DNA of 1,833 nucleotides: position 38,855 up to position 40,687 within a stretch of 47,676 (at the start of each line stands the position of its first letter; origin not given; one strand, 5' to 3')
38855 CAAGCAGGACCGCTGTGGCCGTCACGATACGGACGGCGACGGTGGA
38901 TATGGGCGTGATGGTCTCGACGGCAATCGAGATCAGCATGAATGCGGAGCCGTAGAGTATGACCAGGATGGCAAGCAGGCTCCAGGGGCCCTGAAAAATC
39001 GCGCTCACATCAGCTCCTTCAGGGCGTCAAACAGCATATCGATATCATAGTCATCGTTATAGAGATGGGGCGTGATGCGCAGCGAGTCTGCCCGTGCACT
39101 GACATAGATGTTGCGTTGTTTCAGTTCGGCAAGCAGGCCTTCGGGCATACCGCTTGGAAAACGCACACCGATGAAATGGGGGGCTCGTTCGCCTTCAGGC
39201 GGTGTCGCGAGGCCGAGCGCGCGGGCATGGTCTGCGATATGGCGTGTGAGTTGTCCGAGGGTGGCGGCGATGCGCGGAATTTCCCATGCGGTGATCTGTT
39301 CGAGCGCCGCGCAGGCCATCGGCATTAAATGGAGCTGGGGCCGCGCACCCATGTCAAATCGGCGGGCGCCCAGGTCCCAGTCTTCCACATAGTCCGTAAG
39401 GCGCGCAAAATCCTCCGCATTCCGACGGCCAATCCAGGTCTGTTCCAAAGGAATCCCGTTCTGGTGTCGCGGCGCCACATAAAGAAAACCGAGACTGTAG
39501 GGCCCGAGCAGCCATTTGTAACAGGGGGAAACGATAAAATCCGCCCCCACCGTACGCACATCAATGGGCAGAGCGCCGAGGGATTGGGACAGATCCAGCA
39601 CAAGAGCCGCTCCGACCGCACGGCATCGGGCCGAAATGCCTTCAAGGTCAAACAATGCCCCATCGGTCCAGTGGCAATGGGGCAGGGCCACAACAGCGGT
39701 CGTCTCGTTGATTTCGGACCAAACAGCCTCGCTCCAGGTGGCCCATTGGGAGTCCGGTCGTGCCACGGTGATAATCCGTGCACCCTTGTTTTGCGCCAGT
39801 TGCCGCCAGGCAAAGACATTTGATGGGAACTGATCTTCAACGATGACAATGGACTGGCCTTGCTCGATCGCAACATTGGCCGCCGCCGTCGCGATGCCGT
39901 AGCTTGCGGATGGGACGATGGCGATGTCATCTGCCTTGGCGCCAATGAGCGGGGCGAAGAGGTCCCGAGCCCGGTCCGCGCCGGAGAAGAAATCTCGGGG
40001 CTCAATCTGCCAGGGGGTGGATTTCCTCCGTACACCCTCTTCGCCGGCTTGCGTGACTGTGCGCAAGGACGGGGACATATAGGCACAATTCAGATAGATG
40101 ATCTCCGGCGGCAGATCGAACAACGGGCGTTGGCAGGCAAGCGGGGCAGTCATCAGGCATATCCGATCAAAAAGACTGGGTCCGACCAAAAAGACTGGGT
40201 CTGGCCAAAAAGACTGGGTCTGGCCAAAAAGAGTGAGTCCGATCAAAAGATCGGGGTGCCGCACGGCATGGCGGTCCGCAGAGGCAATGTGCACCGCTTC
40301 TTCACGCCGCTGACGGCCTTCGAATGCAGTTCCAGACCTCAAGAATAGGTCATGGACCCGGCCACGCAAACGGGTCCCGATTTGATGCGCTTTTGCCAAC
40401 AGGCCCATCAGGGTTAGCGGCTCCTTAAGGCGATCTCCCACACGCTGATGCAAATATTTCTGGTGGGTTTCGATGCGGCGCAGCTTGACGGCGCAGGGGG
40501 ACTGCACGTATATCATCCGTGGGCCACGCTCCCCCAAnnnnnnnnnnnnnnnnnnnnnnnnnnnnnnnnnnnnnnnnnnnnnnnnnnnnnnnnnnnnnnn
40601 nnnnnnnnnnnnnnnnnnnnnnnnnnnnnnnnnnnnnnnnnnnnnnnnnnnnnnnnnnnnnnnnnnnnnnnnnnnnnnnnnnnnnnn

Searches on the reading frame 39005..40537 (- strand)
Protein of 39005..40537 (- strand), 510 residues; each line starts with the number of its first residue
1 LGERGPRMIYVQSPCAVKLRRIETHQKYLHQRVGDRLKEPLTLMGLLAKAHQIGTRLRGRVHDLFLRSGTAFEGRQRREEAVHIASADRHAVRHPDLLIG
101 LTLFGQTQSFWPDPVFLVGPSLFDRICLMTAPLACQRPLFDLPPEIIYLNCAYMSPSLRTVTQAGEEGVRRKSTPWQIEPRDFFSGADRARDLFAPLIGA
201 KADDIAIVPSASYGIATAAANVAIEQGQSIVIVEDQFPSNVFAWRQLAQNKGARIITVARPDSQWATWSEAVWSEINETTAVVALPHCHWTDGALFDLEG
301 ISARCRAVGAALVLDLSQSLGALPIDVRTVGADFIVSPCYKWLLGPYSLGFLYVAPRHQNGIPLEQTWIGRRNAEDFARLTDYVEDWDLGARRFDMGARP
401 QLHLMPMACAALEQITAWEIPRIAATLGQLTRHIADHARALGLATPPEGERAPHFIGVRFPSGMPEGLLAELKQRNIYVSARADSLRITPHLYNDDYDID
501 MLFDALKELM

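Call 12: search_protein_families(library=pfam, proteins=[window:39005-40537:-], max_evalue=0.00001)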
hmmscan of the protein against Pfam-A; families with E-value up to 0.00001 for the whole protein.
window:39005-40537:- (510 aa): 1 family
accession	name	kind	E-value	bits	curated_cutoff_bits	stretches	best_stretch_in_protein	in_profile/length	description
PF00266.25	Aminotran_5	-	1.3e-31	110.4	21.5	1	186-481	44-337/371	Aminotransferase class-V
